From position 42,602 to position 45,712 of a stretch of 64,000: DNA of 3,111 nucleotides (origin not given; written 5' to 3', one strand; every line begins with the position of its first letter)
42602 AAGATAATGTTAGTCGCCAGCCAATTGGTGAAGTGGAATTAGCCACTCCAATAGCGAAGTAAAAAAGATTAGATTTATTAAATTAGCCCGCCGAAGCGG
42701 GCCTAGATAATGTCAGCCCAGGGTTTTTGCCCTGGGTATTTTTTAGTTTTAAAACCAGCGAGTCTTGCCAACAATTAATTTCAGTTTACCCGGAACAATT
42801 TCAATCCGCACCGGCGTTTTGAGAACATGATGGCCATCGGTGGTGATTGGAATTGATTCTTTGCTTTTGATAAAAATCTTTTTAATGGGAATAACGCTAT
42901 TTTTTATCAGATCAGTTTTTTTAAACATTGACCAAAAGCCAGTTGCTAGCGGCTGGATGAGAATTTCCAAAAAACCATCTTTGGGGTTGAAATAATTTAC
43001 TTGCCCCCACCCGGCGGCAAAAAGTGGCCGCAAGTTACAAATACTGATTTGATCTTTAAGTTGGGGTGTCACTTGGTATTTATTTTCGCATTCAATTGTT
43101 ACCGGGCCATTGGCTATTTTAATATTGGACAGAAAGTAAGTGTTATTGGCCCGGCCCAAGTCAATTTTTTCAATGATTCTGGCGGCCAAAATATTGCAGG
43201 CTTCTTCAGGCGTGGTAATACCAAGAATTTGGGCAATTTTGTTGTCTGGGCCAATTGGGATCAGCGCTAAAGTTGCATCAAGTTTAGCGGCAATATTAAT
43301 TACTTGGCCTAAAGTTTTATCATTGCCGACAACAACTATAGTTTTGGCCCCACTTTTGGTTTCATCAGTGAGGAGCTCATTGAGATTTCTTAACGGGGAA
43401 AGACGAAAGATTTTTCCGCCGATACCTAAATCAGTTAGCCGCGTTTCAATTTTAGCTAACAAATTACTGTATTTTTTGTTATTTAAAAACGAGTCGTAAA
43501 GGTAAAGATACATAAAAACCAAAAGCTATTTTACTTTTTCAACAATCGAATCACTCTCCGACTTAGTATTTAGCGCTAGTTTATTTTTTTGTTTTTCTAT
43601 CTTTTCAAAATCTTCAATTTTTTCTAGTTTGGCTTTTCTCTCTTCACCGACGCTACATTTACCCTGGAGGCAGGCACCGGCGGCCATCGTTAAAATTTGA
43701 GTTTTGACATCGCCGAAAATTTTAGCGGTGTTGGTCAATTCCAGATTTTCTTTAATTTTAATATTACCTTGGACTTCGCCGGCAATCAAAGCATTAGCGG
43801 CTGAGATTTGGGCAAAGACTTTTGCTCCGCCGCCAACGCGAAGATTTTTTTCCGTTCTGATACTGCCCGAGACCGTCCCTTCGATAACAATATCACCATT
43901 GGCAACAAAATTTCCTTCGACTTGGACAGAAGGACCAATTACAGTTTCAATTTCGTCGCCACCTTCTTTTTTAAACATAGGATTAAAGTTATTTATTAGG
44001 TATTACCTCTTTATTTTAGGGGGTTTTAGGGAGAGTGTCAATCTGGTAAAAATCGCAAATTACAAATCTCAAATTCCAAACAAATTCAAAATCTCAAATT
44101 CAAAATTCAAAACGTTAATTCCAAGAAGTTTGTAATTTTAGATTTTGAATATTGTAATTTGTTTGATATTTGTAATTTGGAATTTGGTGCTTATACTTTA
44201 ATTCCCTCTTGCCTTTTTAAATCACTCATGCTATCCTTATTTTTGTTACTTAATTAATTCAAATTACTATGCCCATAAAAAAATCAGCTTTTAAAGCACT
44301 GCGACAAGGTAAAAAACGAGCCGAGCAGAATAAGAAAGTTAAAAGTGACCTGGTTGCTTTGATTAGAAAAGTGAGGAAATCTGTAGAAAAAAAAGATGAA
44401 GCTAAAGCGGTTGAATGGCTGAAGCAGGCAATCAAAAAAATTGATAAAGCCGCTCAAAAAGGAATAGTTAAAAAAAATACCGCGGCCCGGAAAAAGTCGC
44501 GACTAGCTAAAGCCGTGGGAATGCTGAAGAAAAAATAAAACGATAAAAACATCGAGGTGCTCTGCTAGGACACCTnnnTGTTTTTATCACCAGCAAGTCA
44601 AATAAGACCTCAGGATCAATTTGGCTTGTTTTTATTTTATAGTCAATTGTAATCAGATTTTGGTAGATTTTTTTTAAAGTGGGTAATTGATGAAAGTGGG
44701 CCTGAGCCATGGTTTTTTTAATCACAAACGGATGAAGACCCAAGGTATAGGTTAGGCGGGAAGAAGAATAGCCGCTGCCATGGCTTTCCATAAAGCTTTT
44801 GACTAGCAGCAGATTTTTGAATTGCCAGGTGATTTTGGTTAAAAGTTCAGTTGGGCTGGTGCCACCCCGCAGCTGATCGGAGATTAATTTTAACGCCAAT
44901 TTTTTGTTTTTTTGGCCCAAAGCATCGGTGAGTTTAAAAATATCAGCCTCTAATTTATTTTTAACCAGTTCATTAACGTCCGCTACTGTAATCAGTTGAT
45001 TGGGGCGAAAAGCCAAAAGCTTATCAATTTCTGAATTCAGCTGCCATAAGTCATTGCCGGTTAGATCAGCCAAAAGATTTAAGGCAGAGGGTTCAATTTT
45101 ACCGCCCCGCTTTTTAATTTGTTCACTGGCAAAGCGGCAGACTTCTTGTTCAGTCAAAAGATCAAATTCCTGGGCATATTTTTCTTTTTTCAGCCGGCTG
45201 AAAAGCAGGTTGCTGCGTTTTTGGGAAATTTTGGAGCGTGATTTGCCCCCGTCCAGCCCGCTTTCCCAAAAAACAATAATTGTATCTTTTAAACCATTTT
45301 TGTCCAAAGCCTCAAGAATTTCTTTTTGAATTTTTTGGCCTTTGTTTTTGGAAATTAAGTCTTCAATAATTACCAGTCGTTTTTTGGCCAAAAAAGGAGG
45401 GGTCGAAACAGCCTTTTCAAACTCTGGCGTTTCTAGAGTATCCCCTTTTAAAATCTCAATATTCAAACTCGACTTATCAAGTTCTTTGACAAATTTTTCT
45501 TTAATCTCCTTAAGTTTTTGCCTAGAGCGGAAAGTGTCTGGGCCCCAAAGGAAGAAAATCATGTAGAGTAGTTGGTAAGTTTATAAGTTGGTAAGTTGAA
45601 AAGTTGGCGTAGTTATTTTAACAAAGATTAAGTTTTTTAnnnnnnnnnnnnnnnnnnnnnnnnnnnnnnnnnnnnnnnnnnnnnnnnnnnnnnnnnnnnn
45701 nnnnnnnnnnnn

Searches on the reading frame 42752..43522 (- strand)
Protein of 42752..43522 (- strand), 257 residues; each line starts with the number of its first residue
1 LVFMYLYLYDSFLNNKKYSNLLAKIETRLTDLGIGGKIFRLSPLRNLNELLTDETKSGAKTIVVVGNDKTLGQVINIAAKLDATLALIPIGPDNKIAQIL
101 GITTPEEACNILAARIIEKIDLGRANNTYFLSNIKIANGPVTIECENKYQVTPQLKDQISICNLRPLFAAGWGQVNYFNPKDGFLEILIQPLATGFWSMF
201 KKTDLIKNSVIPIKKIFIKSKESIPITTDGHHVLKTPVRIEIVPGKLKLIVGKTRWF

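Call 10: search_protein_families(library=pfam, proteins=[window:42752-43522:-], max_evalue=0.001)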
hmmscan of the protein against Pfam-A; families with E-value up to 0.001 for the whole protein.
window:42752-43522:- (257 aa): 2 families
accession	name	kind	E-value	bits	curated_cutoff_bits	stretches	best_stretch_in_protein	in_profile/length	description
PF00781.29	DAGK_cat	-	6.8e-11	42.3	23.6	1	14-124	11-124/125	Diacylglycerol kinase catalytic domain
PF19279.4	YegS_C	-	0.00031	21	27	0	212-250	119-157/158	YegS C-terminal NAD kinase beta sandwich-like domain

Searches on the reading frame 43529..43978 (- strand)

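Call 10: search_protein_families(library=pfam, proteins=[window:43529-43978:-], max_evalue=0.001)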
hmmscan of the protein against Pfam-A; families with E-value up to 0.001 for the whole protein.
window:43529-43978:- (150 aa): 1 family
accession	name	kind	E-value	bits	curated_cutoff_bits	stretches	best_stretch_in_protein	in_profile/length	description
PF04519.19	Bactofilin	-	2.1e-25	89.3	27.9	1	12-108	1-97/98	Polymer-forming cytoskeletal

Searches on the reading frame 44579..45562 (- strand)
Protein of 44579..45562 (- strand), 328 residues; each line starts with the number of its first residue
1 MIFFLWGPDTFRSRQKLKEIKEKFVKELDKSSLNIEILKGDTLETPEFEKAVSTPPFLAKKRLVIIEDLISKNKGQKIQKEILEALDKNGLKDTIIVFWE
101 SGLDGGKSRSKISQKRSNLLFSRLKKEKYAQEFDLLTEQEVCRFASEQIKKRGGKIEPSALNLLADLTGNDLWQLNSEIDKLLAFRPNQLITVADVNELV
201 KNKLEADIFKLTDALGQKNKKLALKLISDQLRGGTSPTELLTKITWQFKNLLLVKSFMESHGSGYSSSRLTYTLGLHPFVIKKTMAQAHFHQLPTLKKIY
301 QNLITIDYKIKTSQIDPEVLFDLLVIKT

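Call 10: search_protein_families(library=pfam, proteins=[window:44579-45562:-], max_evalue=0.001)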
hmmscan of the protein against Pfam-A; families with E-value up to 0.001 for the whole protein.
window:44579-45562:- (328 aa): 2 families
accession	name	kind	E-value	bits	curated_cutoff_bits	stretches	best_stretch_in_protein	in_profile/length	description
PF21694.2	DNA_pol3_delta_C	-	8.5e-29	100.5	27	1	205-327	1-120/121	DNA polymerase III delta subunit, C-terminal domain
PF06144.19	DNA_pol3_delta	-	1.2e-06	29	21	1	4-116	2-117/124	DNA polymerase III, delta subunit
